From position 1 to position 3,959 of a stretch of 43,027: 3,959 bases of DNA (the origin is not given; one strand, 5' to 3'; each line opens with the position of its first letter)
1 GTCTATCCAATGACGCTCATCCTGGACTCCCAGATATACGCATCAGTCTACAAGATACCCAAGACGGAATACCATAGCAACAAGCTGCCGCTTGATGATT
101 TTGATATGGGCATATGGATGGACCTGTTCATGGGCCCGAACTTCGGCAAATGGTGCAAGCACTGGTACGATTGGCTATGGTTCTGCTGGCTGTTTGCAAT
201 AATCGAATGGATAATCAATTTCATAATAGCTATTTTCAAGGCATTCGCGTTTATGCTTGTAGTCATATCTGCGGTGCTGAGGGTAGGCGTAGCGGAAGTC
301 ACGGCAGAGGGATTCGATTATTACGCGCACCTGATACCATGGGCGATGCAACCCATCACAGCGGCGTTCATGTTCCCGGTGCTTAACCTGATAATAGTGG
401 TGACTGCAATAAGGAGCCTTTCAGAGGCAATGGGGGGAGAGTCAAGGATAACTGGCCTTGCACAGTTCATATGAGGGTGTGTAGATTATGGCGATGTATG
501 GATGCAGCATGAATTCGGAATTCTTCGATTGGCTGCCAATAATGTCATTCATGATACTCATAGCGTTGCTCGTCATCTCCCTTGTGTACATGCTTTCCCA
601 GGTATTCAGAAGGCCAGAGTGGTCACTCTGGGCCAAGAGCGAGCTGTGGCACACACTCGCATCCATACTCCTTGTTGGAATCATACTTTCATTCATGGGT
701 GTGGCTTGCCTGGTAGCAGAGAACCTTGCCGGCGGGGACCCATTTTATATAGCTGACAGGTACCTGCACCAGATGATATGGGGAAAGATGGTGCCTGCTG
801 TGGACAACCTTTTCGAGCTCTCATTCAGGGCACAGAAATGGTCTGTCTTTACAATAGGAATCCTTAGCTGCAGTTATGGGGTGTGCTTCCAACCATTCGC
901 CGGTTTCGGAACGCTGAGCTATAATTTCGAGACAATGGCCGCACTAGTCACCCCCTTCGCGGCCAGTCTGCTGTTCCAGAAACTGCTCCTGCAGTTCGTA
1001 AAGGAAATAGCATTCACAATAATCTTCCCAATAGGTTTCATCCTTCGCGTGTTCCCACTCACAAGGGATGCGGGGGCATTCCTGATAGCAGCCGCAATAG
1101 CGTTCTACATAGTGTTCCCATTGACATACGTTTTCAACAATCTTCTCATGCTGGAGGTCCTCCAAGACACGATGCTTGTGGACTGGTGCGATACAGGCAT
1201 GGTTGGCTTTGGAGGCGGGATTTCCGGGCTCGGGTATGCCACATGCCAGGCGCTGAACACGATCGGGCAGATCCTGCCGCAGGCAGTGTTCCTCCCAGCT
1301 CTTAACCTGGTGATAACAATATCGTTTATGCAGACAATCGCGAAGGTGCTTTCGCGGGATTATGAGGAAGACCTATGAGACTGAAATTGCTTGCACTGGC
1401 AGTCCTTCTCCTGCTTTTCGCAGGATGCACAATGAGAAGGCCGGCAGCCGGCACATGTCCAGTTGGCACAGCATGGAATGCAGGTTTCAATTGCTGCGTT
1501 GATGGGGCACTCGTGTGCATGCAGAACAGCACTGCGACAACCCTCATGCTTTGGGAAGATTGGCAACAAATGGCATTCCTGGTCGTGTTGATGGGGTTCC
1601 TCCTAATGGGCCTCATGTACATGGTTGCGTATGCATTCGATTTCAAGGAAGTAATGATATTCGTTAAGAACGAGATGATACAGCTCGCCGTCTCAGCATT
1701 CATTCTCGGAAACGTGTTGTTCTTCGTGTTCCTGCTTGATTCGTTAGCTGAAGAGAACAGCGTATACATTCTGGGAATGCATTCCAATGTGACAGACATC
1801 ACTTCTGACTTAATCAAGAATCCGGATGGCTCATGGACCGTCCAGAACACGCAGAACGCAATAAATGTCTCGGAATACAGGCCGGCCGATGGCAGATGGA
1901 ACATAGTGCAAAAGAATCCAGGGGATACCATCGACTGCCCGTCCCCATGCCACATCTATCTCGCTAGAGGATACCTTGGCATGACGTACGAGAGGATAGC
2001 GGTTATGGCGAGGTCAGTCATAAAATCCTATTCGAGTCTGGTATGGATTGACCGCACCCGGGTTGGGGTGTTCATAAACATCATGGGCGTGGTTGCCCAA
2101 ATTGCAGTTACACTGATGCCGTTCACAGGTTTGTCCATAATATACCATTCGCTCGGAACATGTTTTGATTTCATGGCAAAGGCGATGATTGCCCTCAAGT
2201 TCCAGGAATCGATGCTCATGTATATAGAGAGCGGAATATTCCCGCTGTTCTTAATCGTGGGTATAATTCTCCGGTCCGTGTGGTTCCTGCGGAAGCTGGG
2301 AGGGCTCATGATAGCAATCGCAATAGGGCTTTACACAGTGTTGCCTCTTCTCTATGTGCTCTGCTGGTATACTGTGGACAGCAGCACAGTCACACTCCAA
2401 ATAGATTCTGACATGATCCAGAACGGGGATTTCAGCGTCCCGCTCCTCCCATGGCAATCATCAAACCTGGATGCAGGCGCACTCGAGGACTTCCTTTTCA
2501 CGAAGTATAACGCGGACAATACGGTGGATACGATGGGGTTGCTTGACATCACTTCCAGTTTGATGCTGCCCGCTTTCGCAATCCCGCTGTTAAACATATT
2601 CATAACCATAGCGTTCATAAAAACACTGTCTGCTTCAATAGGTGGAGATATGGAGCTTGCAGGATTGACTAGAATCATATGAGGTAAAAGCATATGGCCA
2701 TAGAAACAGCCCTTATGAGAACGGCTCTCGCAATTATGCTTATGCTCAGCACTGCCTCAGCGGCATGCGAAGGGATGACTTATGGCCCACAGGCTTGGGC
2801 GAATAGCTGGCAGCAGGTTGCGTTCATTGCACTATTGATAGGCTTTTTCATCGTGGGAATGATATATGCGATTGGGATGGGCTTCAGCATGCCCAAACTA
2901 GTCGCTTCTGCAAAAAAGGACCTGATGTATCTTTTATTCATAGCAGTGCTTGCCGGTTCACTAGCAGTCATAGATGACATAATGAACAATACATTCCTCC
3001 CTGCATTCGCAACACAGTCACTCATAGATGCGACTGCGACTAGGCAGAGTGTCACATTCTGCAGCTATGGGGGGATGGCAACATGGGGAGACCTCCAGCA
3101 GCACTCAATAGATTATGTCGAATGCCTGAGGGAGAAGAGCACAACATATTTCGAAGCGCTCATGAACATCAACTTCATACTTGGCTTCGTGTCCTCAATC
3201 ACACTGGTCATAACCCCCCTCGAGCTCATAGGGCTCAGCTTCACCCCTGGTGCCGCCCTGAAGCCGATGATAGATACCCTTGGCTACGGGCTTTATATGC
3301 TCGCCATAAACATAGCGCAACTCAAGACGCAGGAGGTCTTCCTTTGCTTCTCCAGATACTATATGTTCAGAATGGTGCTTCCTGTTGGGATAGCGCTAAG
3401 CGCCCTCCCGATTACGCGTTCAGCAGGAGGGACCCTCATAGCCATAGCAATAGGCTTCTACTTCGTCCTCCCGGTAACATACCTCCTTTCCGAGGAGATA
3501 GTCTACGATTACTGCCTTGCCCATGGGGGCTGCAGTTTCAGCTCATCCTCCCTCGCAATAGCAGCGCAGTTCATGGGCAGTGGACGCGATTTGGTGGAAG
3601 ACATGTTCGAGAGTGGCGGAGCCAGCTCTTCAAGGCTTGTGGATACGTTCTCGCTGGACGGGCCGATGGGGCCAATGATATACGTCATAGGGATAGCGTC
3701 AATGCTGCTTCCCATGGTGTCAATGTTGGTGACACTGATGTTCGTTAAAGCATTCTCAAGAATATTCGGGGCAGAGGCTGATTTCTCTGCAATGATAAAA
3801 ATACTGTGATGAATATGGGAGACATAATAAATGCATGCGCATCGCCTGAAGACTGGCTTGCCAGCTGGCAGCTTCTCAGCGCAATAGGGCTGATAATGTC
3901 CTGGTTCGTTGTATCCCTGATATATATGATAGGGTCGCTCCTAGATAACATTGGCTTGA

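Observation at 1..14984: Candidate undescribed envelope system: seven paralogous membrane proteins, an anchored protein and two very large Cys-rich surface proteins in one coupled block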

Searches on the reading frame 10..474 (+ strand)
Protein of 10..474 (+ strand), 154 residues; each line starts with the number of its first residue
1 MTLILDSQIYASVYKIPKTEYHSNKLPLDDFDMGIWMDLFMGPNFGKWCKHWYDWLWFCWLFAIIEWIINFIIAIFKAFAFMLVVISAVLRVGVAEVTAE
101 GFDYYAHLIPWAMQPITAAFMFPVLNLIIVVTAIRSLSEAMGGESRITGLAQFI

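Call 4: search_protein_families(library=pfam, proteins=[window:10-474:+], max_evalue=1)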
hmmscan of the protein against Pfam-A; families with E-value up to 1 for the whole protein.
window:10-474:+ (154 aa): 0 families

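Call 5: search_protein_families(library=ncbifam, proteins=[window:10-474:+], max_evalue=1)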
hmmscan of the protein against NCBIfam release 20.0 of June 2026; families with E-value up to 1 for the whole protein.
window:10-474:+ (154 aa): 0 families

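Call 106: search_protein_families(library=phrogs, proteins=[window:10-474:+], max_evalue=0.01)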
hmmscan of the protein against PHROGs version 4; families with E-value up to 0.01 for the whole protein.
window:10-474:+ (154 aa): 0 families

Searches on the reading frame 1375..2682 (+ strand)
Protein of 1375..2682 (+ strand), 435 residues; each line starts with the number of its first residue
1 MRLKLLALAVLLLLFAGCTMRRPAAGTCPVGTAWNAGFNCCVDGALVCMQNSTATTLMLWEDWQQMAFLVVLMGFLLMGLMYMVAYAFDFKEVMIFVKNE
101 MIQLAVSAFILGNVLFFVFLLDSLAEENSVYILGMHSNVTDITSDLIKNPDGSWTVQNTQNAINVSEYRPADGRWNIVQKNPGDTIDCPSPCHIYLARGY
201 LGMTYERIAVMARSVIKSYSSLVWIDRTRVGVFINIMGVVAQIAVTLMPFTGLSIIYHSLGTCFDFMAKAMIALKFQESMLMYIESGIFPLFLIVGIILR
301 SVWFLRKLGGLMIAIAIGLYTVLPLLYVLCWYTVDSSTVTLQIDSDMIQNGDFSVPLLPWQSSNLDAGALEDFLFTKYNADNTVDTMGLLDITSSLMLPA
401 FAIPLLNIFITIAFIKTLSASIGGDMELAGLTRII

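Call 4: search_protein_families(library=pfam, proteins=[window:1375-2682:+], max_evalue=1)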
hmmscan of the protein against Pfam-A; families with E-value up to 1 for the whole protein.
window:1375-2682:+ (435 aa): 2 families
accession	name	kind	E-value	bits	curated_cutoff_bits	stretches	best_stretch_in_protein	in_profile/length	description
PF12191.14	stn_TNFRSF12A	-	0.0028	18.5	24.9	1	2-49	9-57/129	Tumour necrosis factor receptor stn_TNFRSF12A_TNFR domain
PF01607.29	CBM_14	-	0.27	11.8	22.1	1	18-43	21-46/53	Chitin binding Peritrophin-A domain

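Call 5: search_protein_families(library=ncbifam, proteins=[window:1375-2682:+], max_evalue=1)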
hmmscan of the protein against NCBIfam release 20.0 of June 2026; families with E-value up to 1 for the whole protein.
window:1375-2682:+ (435 aa): 1 family
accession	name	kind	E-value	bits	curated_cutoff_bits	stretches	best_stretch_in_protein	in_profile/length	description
TIGR03025.1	EPS_sugtrans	subfamily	0.0041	16.4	295.55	1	53-159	52-157/445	exopolysaccharide biosynthesis polyprenyl glycosylphosphotransferase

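Call 106: search_protein_families(library=phrogs, proteins=[window:1375-2682:+], max_evalue=0.01)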
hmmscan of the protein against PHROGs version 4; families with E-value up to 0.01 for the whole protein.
window:1375-2682:+ (435 aa): 0 families

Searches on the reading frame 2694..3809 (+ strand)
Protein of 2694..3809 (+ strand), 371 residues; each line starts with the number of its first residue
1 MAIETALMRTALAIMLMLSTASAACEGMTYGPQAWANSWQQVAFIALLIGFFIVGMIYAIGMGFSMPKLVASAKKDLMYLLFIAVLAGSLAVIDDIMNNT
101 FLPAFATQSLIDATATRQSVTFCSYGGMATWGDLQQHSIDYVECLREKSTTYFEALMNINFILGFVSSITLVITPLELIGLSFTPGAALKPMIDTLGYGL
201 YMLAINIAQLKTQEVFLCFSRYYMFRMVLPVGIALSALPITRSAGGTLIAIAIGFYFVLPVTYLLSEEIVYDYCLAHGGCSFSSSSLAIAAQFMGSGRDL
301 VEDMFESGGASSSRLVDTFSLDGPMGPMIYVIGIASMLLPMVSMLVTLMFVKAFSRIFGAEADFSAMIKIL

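Call 4: search_protein_families(library=pfam, proteins=[window:2694-3809:+], max_evalue=1)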
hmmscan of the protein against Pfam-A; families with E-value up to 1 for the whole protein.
window:2694-3809:+ (371 aa): 0 families

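Call 5: search_protein_families(library=ncbifam, proteins=[window:2694-3809:+], max_evalue=1)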
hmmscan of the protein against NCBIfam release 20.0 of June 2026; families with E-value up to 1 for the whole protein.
window:2694-3809:+ (371 aa): 1 family
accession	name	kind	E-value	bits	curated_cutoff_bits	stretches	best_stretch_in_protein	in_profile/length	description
NF004427.0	PRK05771.1-1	equivalog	0.0039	16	942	1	42-97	422-478/668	V-type ATP synthase subunit I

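Call 106: search_protein_families(library=phrogs, proteins=[window:2694-3809:+], max_evalue=0.01)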
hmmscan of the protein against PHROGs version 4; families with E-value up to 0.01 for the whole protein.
window:2694-3809:+ (371 aa): 0 families
